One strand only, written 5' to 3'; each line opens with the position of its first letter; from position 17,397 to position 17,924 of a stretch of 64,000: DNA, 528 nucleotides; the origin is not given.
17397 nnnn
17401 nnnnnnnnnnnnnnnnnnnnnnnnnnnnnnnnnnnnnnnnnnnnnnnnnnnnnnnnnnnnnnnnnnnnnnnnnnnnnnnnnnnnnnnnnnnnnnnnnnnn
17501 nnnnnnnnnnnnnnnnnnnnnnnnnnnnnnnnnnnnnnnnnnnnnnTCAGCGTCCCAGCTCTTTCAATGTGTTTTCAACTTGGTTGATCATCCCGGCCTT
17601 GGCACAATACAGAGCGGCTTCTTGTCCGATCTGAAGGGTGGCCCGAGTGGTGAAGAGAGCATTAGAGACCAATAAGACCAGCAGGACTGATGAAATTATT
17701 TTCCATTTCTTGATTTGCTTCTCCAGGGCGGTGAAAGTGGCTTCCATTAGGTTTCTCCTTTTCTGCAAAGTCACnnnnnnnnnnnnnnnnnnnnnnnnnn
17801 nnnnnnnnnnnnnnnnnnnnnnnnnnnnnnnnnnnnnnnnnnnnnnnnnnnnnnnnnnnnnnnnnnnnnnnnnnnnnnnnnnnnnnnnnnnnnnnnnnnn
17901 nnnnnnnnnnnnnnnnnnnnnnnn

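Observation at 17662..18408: Rnl2-type RNA ligase in a phage that also carries three phosphoesterases and a 2H domain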

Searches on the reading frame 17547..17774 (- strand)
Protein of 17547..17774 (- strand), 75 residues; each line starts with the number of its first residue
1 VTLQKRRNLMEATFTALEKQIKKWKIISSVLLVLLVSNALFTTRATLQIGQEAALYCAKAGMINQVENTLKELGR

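Call 16: search_protein_families(library=pfam, proteins=[window:17547-17774:-], max_evalue=0.01)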
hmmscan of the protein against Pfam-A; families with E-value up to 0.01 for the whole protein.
window:17547-17774:- (75 aa): 0 families

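Call 35: search_protein_families(library=phrogs, proteins=[window:17547-17774:-], max_evalue=0.001)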
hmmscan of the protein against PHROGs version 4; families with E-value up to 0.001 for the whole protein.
window:17547-17774:- (75 aa): 0 families
